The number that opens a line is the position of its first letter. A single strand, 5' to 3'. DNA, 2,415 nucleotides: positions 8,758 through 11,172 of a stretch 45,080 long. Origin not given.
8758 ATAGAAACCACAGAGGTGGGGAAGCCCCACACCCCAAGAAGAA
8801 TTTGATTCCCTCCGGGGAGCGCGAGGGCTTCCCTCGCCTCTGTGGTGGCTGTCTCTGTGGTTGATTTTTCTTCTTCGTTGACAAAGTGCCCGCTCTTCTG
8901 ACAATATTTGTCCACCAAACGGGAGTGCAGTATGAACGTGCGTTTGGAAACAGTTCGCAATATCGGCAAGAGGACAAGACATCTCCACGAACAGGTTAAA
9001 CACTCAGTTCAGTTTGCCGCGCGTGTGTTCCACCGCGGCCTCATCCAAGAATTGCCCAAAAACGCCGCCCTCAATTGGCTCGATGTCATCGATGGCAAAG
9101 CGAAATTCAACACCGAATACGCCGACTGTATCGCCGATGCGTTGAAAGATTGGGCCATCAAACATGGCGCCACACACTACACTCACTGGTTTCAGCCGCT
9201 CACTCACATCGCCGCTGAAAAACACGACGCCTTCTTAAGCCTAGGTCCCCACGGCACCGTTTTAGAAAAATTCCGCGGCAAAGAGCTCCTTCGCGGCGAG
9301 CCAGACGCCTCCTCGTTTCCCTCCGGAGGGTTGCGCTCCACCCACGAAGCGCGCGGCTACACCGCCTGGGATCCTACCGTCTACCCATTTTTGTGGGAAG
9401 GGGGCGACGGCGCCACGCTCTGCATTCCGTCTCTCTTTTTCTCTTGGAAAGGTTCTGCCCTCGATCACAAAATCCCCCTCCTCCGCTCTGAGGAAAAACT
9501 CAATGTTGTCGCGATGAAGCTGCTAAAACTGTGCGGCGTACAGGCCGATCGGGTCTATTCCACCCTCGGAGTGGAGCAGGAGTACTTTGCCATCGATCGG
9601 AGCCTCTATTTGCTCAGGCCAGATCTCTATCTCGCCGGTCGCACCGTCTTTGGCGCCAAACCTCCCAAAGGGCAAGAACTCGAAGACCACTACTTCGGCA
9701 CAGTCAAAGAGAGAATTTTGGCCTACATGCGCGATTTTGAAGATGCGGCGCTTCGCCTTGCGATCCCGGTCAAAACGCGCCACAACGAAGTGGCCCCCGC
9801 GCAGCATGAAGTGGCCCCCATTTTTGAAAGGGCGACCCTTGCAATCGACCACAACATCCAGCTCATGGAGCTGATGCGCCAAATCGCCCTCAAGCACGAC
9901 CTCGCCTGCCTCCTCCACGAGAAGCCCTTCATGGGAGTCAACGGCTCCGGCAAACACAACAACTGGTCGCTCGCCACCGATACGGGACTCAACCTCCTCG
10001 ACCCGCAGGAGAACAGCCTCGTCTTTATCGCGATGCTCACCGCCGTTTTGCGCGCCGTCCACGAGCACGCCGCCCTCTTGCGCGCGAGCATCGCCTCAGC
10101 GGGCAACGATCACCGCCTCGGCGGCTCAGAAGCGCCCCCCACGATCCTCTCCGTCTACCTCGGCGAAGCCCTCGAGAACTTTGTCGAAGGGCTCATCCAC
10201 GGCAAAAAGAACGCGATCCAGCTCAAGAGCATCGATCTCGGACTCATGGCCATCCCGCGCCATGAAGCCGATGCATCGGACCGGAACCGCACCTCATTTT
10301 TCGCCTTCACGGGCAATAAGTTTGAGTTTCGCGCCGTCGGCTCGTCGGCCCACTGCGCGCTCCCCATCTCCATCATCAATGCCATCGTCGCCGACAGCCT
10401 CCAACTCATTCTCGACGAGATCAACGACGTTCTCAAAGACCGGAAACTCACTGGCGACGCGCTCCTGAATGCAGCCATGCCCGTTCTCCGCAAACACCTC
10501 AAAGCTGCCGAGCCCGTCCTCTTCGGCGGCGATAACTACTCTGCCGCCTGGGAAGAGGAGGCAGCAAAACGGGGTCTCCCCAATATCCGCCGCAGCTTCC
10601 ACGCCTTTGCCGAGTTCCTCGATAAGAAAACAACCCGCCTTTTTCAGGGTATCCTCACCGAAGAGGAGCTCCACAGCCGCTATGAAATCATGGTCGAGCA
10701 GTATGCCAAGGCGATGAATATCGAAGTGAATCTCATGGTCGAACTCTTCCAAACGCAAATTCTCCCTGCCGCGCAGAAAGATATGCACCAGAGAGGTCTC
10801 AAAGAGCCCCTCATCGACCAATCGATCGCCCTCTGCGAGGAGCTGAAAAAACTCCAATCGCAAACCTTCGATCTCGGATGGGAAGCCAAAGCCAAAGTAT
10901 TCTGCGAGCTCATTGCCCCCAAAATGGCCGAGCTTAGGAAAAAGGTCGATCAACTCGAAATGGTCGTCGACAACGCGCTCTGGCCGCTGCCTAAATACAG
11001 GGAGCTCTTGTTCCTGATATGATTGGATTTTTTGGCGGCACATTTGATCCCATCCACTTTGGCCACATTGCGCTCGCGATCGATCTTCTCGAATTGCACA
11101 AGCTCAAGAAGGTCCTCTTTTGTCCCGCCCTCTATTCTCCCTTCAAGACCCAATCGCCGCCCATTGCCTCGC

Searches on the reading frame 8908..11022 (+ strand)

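Call 34: search_protein_families(library=pfam, proteins=[window:8908-11022:+])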
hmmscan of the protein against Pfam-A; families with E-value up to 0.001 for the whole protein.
window:8908-11022:+ (704 aa): 3 families
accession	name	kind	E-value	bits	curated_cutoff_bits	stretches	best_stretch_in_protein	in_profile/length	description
PF12437.13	GSIII_N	-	2.2e-62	209.9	25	1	35-194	4-160/160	Glutamine synthetase type III N terminal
PF18318.6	Gln-synt_C-ter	-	9.7e-32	109.6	22.7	1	524-624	3-105/118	Glutamine synthetase C-terminal domain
PF00120.29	Gln-synt_C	-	8.2e-17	61.7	24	1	219-397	23-201/344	Glutamine synthetase, catalytic domain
